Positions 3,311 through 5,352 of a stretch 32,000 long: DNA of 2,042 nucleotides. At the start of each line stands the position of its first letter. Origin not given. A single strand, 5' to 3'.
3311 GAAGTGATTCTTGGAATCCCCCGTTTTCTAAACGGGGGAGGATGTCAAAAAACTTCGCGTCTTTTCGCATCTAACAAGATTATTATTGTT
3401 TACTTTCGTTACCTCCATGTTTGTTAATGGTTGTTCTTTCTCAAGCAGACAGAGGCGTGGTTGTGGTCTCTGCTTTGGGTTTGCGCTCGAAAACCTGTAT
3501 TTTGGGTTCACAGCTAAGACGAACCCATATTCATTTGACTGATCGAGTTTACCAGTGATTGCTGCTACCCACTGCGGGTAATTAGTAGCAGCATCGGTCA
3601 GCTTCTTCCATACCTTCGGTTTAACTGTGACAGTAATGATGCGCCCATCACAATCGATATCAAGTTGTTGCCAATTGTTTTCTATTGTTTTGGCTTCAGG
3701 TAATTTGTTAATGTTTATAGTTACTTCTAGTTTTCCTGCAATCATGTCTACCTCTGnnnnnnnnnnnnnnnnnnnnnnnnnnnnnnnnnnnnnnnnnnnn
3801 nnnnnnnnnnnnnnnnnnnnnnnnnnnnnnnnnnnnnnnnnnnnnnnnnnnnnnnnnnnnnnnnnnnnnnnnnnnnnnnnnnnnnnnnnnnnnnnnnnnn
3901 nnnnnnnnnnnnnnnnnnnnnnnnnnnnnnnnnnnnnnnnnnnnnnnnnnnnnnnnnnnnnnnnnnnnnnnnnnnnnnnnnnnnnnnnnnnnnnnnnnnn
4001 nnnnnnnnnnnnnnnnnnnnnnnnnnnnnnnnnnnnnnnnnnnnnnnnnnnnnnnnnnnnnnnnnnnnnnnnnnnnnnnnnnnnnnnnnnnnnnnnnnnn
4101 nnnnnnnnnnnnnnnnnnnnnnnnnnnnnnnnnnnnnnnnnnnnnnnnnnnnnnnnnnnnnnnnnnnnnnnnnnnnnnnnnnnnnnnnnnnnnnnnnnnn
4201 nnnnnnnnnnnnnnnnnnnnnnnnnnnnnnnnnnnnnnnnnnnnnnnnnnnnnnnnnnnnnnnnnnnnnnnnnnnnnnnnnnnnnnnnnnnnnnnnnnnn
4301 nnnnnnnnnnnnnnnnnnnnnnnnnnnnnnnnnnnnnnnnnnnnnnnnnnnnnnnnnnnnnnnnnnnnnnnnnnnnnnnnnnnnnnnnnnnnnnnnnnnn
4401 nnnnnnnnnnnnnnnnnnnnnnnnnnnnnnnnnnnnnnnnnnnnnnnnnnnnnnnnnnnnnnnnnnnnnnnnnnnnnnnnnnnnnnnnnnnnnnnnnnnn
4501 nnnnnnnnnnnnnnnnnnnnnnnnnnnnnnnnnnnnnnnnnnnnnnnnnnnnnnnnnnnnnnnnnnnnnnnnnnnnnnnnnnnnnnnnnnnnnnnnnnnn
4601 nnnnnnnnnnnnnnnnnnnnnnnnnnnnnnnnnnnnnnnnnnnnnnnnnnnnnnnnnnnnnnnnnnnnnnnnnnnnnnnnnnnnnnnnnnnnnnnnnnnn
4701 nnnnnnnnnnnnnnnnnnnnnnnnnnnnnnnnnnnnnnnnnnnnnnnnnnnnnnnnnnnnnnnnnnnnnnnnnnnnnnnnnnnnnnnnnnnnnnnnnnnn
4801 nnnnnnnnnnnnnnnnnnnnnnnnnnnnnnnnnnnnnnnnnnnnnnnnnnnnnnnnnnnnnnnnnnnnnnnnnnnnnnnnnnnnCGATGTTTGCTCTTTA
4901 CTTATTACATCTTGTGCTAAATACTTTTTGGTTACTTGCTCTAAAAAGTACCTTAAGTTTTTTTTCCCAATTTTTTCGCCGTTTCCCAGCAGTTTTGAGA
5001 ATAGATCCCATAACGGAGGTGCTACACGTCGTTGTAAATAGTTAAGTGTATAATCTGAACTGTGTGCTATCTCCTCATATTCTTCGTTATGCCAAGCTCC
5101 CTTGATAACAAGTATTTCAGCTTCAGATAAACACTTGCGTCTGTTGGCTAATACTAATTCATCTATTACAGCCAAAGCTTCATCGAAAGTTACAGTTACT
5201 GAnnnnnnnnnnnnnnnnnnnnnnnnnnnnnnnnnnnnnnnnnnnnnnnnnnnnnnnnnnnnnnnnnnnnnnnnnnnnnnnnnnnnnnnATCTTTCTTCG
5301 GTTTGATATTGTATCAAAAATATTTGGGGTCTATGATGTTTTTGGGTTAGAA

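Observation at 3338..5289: Minimal HTH-NB-ARC STAND NTPase plus a coupled small protein next to the replication gene: candidate conflict or plasmid-maintenance module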

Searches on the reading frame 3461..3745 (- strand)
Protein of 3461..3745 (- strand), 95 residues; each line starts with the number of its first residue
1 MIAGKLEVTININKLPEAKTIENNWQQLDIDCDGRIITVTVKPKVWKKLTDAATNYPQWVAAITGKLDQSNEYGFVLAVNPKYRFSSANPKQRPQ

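Call 29: search_dna_similar(query=window:3461-3745:-, collection=plasmids, mode=protein, max_rows=60, max_evalue=0.001)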
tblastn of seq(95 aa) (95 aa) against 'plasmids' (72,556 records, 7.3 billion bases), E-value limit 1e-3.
Records with a match: 60; places in all: 67; records where one place covers at least 80% of the query: 41.
Best place of each record, by identity: 80-90% 1; 60-80% 14; <60% 45.
By first word of the organism name: Nostoc 22; Planktothrix 12; Leptolyngbya 7; Dolichospermum 3; Tolypothrix 3; Acaryochloris 3; Pseudanabaena 2; Sandaracinus 2; Allochromatium 2; Microchaete 1; and 3 more.
By predicted mobility (MOB-suite, as given by PLSDB): non-mobilizable 42; mobilizable 11; conjugative 7.
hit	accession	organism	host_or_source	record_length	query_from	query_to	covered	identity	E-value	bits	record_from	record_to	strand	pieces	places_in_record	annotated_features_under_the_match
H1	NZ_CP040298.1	Nostoc sp. TCL26-01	Leiosporoceros dussii,pure culture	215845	1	92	97%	67.4%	1e-35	134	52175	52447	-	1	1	hypothetical protein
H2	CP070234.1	Dolichospermum sp. DET69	freshwater metagenome,metagenomic ...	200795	1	91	96%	64.8%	2e-32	124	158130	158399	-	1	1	fertility inhibition FinO-like protein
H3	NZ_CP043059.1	Dolichospermum sp. UHCC 0315A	DNA sample,Gulf of Finland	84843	1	91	96%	64.8%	4e-32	124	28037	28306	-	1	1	fertility inhibition FinO-like protein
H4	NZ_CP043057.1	Dolichospermum sp. UHCC 0315A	DNA sample,Gulf of Finland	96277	1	91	96%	64.8%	4e-32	124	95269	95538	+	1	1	fertility inhibition FinO-like protein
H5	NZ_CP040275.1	Nostoc sp. C052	Blasia pusilla,pure culture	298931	1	91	96%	63.7%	7e-32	123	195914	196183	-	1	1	fertility inhibition FinO-like protein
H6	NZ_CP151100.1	Nostoc sp. UHCC 0302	isolated culture,lake sediment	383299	1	91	96%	62.6%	1e-31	122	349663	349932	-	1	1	fertility inhibition FinO-like protein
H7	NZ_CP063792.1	Tolypothrix sp. PCC 7712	Soil sample,soil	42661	1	77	81%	72.7%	1e-31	122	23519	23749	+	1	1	hypothetical protein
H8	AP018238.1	Microchaete diplosiphon NIES-3275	-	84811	1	77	81%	72.7%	1e-31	122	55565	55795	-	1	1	hypothetical protein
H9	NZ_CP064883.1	Tolypothrix sp. PCC 7601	Fresh water sample,Fresh water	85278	1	77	81%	72.7%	1e-31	122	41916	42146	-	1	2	hypothetical protein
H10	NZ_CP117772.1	Nostoc sp. UHCC 0926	whole organism,lichen surface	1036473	1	77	81%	72.7%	1e-31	122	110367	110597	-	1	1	none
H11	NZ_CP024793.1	Nostoc flagelliforme CCNUN1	cell culture,desert soil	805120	1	77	81%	67.5%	7e-31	120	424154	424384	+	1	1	fertility inhibition FinO-like protein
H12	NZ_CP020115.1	Nodularia spumigena UHCC 0039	DNA sample,Gulf of Finland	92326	1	77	81%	67.5%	3e-30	118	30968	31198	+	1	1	fertility inhibition FinO-like protein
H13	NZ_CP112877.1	Pseudanabaena galeata CCNP1313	-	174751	2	92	96%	54.3%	9e-25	102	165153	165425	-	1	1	fertility inhibition FinO-like protein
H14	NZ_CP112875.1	Pseudanabaena galeata CCNP1313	-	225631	2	92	96%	54.3%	2e-24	102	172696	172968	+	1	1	fertility inhibition FinO-like protein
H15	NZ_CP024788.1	Nostoc flagelliforme CCNUN1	cell culture,desert soil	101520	1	95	100%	51.5%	1e-22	97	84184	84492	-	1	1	hypothetical protein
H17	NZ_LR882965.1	Planktothrix agardhii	-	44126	2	91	95%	52.7%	2e-24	102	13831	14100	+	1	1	fertility inhibition FinO-like protein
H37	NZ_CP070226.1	Sandaracinus amylolyticus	soil sample,soil sample collection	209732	1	77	81%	38.0%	3e-13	70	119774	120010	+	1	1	hypothetical protein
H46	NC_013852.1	Allochromatium vinosum DSM 180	-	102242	1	67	71%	40.3%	6e-10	61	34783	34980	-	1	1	ProQ/FinO family protein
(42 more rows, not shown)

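Call 30: get_annotated_region(hit=H46, flank=6000)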
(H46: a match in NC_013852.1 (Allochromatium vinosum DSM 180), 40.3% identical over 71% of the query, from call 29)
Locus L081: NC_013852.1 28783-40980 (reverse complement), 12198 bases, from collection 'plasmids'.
description: Allochromatium vinosum DSM 180 plasmid pALVIN01, complete sequence
organism: Allochromatium vinosum DSM 180 (NCBI taxid 572477)
taxonomy: Bacteria; Pseudomonadota; Gammaproteobacteria; Chromatiales; Chromatiaceae; Allochromatium; Allochromatium vinosum; Allochromatium vinosum DSM 180
host: -; source: -; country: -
typing (MOB-suite, as given by PLSDB): non-mobilizable; replicon rep_cluster_1270
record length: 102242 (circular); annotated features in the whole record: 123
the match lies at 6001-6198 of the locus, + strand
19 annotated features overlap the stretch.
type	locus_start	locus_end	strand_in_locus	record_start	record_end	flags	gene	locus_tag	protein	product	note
CDS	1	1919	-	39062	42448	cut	hsdR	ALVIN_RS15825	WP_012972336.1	type I restriction-modification system endonuclease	-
CDS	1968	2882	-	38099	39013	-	-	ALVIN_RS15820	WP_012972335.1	HNH endonuclease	-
CDS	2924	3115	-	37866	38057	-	-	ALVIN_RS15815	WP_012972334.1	hypothetical protein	-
CDS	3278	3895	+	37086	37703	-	-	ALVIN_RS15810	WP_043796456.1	3'-5' exonuclease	-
CDS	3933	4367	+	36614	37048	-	-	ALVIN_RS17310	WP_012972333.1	DUF4124 domain-containing protein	-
CDS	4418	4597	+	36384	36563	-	-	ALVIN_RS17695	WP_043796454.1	hypothetical protein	-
CDS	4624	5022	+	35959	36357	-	-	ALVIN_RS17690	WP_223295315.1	YbaK/EbsC family protein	-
CDS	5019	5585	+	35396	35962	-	-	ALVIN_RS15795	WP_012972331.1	DUF2939 domain-containing protein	-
CDS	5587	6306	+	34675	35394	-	-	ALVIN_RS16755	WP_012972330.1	ProQ/FinO family protein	-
CDS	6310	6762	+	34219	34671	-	-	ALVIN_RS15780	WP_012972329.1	hypothetical protein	-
CDS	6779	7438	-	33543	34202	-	-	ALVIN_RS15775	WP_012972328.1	hypothetical protein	-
CDS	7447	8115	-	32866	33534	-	-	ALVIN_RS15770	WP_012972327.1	hypothetical protein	-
CDS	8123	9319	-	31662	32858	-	-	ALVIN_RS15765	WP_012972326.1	RtcB family protein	GO:0006396 - RNA processing [Evidence IEA]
CDS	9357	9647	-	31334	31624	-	-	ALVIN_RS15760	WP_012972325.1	YebG family protein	-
CDS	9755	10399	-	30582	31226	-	-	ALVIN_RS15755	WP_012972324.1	class I SAM-dependent methyltransferase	-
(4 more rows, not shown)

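Call 31: get_annotated_region(hit=H37, flank=6000)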
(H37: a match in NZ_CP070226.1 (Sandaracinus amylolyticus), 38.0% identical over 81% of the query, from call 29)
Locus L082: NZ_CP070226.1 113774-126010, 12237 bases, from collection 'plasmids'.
description: Sandaracinus amylolyticus strain MSr10575 plasmid pSa001, complete sequence
organism: Sandaracinus amylolyticus (NCBI taxid 927083)
taxonomy: Bacteria; Myxococcota; ; Polyangiales; Sandaracinaceae; Sandaracinus; Sandaracinus amylolyticus
host: -; source: soil sample,soil sample collection; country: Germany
typing (MOB-suite, as given by PLSDB): non-mobilizable
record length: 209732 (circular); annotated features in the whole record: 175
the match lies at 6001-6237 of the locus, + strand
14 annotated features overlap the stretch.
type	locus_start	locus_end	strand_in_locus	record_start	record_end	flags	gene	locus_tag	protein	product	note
CDS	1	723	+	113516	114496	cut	-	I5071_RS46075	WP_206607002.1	hypothetical protein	-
CDS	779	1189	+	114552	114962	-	-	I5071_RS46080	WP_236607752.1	hypothetical protein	-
CDS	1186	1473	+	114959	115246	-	-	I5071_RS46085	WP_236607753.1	hypothetical protein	-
CDS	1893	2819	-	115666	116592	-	-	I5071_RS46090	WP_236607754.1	hypothetical protein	-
CDS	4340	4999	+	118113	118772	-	parA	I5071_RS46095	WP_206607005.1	ParA family partition ATPase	-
CDS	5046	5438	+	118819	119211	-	-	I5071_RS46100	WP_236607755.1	hypothetical protein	-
CDS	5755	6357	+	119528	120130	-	-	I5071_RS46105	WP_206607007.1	hypothetical protein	-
CDS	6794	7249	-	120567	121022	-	-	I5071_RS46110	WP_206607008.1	hypothetical protein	-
CDS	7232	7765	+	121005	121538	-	-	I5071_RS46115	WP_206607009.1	hypothetical protein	-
CDS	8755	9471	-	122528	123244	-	-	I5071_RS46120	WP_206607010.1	hypothetical protein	-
CDS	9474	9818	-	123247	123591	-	-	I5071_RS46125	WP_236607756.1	lecithin retinol acyltransferase family protein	-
CDS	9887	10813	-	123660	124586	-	-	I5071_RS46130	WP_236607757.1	hypothetical protein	-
CDS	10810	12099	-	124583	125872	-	-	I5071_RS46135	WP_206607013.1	peptidoglycan DD-metalloendopeptidase family protein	-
CDS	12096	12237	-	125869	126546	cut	-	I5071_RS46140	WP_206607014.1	hypothetical protein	-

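Call 32: get_annotated_region(hit=H17, flank=6000)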
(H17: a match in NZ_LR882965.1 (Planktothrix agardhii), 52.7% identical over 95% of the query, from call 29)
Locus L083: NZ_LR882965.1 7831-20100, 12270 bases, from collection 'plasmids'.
description: Planktothrix agardhii strain No.66 plasmid p2
organism: Planktothrix agardhii (NCBI taxid 1160)
taxonomy: Bacteria; Cyanobacteriota; Cyanophyceae; Oscillatoriales; Microcoleaceae; Planktothrix; Planktothrix agardhii
host: -; source: -; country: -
typing (MOB-suite, as given by PLSDB): non-mobilizable
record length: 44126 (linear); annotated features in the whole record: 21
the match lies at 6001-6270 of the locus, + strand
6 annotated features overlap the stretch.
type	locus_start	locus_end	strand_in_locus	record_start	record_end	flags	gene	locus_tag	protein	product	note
CDS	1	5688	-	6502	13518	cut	-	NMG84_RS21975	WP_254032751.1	LamG domain-containing protein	-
CDS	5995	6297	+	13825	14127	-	-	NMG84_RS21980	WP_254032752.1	fertility inhibition FinO-like protein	-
CDS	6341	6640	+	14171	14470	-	-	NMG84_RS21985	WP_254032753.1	hypothetical protein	-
CDS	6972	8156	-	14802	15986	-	tuf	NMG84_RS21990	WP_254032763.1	elongation factor Tu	GO:0006414 - translational elongation [Evidence IEA]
CDS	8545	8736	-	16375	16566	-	-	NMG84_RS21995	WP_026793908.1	hypothetical protein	-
CDS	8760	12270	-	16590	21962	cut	-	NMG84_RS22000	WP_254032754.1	DEAD/DEAH box helicase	-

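Call 33: search_protein_families(library=pfam, proteins=[L081:5587-6306:+, L082:5755-6357:+, L083:5995-6297:+, L083:6341-6640:+], max_evalue=1)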
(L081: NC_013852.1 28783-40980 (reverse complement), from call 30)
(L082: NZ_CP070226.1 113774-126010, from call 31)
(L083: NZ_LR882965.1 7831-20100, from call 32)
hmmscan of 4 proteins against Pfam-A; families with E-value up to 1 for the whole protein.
L081:5587-6306:+ (239 aa): 1 family
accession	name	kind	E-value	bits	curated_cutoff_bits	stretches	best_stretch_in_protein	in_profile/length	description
PF04352.18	ProQ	-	2e-21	76.4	27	1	23-105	10-97/109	ProQ/FINO family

L082:5755-6357:+ (200 aa): 0 families

L083:5995-6297:+ (100 aa): 0 families

L083:6341-6640:+ (99 aa): 0 families

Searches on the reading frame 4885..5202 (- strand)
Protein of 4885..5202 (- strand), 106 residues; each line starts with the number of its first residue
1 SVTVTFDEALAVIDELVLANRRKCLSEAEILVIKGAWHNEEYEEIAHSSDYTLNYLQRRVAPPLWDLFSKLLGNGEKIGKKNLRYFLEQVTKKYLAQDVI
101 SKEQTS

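Call 65: search_solved_structures(query=A4, max_evalue=10, show_alignments=2)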
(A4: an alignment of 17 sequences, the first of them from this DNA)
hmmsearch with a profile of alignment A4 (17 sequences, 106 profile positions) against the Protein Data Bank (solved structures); distinct sequences matched with E-value up to 10: 6.
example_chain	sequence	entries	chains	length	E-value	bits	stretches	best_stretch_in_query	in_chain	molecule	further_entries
6emw_A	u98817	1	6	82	0.0062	19.6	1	9-83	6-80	ATP-dependent Clp protease ATP-binding subunit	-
6em9_A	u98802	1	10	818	0.1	15.6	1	9-85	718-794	ATP-dependent Clp protease ATP-binding subunit ClpC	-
6em8_A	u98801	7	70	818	0.1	15.6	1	9-85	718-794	ATP-dependent Clp protease ATP-binding subunit ClpC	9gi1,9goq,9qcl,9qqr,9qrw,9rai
1zwv_A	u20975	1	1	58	0.55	13.3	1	58-97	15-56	Lipoamide acyltransferase component of branched-chain alpha-keto acid dehydrogenase comple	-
4hwd_D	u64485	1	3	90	0.76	12.9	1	63-96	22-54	BAG family molecular chaperone regulator 2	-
3rnm_E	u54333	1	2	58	0.86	12.7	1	58-97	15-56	Lipoamide acyltransferase component of branched-chain alpha-keto acid dehydrogenase comple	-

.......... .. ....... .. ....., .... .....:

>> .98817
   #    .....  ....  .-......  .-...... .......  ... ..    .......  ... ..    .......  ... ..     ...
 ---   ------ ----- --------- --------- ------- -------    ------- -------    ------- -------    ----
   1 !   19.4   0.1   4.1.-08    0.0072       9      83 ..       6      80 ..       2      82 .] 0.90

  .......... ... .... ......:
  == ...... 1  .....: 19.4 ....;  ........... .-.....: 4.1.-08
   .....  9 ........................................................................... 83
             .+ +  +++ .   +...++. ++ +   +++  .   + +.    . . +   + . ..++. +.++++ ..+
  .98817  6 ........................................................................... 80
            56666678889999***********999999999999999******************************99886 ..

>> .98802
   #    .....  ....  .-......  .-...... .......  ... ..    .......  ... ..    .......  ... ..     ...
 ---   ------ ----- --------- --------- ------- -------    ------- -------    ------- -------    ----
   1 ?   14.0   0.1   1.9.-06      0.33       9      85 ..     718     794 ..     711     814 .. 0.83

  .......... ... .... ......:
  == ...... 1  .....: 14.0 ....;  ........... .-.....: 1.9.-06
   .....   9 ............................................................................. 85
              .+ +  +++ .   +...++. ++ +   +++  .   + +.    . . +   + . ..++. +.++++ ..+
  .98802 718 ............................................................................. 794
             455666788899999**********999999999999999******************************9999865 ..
